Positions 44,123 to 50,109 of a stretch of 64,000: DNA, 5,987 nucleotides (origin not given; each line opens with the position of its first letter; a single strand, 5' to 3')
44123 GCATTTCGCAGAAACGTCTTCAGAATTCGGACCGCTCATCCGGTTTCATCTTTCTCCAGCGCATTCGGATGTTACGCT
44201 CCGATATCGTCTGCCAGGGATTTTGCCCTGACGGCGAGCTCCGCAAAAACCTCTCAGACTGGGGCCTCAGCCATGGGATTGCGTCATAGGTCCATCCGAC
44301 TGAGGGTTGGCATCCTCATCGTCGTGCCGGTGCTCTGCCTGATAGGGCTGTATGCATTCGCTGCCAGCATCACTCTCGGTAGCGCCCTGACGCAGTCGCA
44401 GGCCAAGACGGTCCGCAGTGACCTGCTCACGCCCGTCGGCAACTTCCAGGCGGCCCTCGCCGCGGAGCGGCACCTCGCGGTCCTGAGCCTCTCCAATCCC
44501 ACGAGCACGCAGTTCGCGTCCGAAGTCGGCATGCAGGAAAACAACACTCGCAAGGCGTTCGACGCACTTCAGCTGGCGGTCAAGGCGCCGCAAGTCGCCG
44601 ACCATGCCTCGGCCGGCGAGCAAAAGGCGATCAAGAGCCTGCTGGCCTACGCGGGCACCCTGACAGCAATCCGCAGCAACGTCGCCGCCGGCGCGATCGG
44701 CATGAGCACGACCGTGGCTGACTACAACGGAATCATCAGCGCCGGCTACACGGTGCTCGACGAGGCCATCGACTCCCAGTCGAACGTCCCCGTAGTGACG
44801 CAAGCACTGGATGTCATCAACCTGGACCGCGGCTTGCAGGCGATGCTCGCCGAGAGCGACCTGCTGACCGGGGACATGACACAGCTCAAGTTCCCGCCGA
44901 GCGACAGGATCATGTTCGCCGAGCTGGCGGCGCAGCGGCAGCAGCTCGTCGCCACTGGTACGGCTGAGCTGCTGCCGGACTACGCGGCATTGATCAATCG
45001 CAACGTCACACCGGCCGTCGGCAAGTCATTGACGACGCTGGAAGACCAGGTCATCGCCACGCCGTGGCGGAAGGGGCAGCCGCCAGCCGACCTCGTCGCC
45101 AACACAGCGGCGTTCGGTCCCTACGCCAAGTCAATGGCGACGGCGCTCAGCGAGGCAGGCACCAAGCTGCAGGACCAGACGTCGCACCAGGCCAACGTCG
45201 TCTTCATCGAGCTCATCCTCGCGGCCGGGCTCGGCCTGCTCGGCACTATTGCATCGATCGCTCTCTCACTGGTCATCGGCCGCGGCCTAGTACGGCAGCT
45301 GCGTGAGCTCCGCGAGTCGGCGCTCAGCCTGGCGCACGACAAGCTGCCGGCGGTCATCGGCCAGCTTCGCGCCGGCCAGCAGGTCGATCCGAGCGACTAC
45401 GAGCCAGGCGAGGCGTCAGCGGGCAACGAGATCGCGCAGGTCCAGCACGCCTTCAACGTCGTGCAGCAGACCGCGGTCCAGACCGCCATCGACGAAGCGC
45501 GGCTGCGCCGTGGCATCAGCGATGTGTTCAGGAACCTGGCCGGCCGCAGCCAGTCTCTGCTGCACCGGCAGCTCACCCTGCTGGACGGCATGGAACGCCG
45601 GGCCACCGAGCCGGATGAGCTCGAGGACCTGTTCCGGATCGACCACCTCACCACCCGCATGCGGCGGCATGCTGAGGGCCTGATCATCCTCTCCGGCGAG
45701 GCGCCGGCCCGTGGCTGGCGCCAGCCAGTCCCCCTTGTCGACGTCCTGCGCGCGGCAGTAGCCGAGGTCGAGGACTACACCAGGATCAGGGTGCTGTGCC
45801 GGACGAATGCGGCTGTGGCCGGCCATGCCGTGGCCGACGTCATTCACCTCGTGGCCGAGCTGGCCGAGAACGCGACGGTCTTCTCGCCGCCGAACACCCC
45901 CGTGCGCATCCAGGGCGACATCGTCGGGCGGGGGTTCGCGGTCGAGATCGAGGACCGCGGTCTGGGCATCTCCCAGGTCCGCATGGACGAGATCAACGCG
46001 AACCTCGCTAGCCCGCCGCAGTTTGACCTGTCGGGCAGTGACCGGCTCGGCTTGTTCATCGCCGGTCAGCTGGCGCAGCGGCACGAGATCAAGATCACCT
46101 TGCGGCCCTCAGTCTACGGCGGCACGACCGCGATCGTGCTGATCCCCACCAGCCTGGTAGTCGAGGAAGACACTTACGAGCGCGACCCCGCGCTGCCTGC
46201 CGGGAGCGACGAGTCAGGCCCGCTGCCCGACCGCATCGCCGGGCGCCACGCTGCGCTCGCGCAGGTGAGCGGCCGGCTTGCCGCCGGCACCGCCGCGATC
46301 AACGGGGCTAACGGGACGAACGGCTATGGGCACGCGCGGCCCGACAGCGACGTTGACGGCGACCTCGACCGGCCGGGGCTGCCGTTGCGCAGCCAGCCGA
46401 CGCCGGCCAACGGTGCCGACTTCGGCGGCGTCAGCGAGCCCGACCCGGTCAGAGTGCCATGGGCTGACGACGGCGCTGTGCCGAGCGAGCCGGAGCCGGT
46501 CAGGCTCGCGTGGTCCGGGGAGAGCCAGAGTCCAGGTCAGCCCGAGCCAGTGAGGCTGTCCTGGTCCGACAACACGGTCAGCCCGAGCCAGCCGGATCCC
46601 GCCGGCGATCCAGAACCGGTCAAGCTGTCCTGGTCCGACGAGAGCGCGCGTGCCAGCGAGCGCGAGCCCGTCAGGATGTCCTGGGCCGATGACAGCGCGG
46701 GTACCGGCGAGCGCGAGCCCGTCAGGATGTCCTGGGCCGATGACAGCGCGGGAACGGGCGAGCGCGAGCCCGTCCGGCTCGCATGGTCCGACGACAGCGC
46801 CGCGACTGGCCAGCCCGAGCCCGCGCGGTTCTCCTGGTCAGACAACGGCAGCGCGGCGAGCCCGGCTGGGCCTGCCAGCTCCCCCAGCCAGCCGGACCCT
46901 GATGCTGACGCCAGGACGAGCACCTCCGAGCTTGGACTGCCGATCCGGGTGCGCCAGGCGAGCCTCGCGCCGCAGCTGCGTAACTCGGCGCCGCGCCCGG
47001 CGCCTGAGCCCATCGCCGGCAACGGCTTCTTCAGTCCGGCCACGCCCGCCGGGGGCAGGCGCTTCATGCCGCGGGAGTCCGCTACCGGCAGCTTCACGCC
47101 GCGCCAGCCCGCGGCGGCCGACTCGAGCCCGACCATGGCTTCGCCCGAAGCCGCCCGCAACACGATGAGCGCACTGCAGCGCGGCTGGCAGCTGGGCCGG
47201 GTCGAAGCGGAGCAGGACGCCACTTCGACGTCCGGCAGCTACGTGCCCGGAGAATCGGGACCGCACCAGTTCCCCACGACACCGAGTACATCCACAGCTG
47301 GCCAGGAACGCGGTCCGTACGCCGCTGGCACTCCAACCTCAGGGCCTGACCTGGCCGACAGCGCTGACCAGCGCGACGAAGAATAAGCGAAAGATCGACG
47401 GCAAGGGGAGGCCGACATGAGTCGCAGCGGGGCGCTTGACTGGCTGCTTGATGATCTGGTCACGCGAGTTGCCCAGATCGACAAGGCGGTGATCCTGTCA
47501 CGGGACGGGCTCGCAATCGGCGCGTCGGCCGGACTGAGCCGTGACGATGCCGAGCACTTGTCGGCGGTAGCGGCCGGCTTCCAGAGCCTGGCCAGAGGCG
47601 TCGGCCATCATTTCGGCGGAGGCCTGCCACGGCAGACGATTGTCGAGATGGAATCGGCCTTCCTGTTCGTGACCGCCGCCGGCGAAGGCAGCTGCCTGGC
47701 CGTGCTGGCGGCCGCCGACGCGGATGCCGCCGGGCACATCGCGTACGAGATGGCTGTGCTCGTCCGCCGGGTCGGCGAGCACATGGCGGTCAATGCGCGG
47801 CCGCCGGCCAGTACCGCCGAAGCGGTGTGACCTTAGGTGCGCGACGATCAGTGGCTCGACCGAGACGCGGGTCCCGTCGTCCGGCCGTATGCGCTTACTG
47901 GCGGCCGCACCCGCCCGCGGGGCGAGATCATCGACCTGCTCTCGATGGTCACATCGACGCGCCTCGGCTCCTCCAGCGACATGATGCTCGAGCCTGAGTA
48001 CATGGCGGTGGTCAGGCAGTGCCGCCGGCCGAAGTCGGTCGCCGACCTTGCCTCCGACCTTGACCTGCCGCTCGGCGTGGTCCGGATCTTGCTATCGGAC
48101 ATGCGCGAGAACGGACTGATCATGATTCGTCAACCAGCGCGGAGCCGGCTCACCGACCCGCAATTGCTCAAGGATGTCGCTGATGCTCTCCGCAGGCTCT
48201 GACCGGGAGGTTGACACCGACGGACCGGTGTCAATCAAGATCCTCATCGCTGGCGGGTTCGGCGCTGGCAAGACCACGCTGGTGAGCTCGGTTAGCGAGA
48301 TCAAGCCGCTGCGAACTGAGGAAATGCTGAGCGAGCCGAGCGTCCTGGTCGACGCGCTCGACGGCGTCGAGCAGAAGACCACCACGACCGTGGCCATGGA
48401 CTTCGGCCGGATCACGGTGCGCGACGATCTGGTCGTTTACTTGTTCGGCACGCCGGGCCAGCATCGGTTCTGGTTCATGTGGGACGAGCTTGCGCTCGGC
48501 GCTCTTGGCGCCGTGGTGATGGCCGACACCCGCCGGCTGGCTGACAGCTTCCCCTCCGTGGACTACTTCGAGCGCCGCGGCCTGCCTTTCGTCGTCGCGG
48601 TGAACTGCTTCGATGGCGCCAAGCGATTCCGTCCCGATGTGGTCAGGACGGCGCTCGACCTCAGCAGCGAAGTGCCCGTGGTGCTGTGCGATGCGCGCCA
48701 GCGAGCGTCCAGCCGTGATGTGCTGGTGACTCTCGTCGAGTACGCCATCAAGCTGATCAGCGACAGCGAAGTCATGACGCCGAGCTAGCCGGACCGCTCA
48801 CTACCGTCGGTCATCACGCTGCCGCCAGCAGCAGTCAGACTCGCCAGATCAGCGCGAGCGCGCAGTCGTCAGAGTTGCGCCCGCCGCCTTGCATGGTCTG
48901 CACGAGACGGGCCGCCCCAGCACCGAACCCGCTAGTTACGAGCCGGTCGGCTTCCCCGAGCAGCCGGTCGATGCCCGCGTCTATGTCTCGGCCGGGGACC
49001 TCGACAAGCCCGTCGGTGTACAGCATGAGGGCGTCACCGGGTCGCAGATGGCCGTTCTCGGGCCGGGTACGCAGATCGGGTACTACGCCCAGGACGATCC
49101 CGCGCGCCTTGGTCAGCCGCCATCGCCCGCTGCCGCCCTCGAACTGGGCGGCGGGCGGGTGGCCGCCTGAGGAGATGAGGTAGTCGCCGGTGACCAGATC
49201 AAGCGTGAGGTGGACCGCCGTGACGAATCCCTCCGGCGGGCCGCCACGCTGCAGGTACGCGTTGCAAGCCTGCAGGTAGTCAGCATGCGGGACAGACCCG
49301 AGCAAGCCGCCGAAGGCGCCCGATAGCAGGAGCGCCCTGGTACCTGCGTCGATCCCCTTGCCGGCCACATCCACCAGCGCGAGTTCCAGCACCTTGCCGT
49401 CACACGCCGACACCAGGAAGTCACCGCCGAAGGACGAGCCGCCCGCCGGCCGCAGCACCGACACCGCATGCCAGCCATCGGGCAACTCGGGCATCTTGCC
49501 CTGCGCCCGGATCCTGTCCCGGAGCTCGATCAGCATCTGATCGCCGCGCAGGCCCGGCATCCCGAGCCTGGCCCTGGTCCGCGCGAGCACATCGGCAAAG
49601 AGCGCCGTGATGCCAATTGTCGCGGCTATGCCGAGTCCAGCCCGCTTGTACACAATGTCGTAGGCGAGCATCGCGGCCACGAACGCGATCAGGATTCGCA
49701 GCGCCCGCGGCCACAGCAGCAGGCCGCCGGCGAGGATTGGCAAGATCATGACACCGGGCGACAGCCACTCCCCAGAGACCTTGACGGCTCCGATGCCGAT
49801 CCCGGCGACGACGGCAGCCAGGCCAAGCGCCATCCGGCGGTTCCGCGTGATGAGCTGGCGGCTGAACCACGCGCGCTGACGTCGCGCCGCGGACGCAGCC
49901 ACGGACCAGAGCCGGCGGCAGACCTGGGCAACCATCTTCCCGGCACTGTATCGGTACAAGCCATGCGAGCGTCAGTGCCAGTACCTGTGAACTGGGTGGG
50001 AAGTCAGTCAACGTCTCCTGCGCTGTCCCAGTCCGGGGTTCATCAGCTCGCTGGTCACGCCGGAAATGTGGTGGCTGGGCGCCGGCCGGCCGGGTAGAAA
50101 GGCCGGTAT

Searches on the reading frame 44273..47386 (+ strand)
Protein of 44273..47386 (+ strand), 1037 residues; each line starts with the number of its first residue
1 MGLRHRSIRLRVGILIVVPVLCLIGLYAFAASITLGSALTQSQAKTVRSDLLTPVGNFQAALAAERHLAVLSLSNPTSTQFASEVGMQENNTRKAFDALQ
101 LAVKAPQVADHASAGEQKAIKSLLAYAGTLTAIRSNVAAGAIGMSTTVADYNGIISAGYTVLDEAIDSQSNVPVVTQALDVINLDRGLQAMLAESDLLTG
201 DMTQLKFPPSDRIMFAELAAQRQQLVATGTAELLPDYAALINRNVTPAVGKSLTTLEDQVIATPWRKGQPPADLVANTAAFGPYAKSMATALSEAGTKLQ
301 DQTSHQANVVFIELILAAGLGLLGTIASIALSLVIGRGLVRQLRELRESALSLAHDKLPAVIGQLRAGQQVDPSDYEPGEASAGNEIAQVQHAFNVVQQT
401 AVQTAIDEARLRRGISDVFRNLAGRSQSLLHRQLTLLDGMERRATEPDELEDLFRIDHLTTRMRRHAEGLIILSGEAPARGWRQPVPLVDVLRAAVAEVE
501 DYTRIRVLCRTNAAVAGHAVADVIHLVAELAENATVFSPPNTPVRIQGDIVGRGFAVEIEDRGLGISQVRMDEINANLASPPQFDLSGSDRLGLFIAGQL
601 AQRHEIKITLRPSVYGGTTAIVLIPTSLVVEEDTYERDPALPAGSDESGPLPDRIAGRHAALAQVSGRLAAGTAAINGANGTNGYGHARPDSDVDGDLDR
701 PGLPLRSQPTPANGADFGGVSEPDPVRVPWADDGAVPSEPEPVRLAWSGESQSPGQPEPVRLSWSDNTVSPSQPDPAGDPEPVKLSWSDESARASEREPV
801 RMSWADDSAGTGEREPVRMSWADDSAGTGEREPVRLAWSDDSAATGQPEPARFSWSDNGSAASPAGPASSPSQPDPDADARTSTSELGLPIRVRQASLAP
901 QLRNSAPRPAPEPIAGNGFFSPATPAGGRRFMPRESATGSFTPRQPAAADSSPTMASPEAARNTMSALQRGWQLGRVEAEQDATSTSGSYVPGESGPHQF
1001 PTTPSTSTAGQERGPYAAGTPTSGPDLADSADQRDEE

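Call 7: search_protein_families(library=pfam, proteins=[window:44273-47386:+], max_evalue=0.01)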
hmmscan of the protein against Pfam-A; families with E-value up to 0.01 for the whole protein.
window:44273-47386:+ (1037 aa): 2 families
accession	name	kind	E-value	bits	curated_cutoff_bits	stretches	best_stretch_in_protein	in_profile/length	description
PF08376.15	NIT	-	9.7e-17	62.6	24.9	1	61-273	5-210/239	Nitrate and nitrite sensing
PF02518.31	HATPase_c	-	1.1e-08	35.9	26.4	1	522-626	5-109/111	Histidine kinase-, DNA gyrase B-, and HSP90-like ATPase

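Call 8: search_protein_families(library=ncbifam, proteins=[window:44273-47386:+], max_evalue=0.01)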
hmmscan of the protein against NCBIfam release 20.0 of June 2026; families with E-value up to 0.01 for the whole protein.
window:44273-47386:+ (1037 aa): 7 families
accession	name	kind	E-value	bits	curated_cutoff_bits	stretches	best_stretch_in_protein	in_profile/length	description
NF008025.0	PRK10755.1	equivalog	6.4e-07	28.4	314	1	384-626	119-356/362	two-component system sensor histidine kinase PmrB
NF008312.0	PRK11100.1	equivalog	1.9e-05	23.7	356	1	483-626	326-474/477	two-component system sensor histidine kinase CreC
NF007664.1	PRK10337.1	equivalog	2.8e-05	23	475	1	524-622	347-440/442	quorum sensing histidine kinase QseC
TIGR02966.1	phoR_proteo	equivalog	0.00018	20.6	334.2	1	456-572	157-279/333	phosphate regulon sensor histidine kinase PhoR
NF007004.0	PRK09467.1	equivalog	0.0019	17.1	415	0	504-626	316-436/440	two-component system sensor histidine kinase EnvZ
NF033092.0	HK_WalK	equivalog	0.0043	15.7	725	0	526-625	492-593/594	cell wall metabolism sensor histidine kinase WalK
NF041880.1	EPS_EpsF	equivalog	0.0053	15.3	900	0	526-609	392-474/492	response regulator EpsF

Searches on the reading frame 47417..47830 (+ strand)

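Call 51: search_protein_families(library=pfam, proteins=[window:47417-47830:+], max_evalue=0.001)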
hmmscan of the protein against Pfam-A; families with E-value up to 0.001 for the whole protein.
window:47417-47830:+ (137 aa): 1 family
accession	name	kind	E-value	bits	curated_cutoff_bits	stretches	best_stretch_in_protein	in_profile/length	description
PF03259.23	Robl_LC7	-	9.9e-25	86.5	23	1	7-98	1-91/91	Roadblock/LC7 domain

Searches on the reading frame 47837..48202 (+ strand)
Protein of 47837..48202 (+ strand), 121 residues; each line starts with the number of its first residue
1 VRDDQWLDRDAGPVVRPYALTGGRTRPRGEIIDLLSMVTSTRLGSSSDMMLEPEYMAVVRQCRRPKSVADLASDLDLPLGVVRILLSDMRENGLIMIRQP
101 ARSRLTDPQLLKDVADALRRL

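Call 51: search_protein_families(library=pfam, proteins=[window:47837-48202:+], max_evalue=0.001)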
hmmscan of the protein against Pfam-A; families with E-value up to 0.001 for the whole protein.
window:47837-48202:+ (121 aa): 2 families
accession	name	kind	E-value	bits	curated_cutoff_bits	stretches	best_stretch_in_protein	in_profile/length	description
PF05331.17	DUF742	-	1.4e-29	102.7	27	1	10-121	2-114/114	Protein of unknown function (DUF742)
PF24270.1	HTH_Cmi2_C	-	0.00057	20.6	27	1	29-96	55-119/125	Cmi2, C-terminal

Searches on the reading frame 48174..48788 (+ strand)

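Call 51: search_protein_families(library=pfam, proteins=[window:48174-48788:+], max_evalue=0.001)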
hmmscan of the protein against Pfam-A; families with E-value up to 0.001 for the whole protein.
window:48174-48788:+ (204 aa): 1 family
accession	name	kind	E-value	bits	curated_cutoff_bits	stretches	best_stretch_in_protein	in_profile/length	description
PF03029.23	ATP_bind_1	-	1.3e-33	117.2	27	1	25-193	1-239/240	Conserved hypothetical ATP binding protein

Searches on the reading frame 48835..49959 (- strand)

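Call 51: search_protein_families(library=pfam, proteins=[window:48835-49959:-], max_evalue=0.001)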
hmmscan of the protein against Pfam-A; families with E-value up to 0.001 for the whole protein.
window:48835-49959:- (374 aa): 1 family
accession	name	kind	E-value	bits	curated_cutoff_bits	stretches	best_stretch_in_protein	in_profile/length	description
PF07228.17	SpoIIE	-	6.7e-29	101.6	25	1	190-371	4-189/192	Stage II sporulation protein E (SpoIIE)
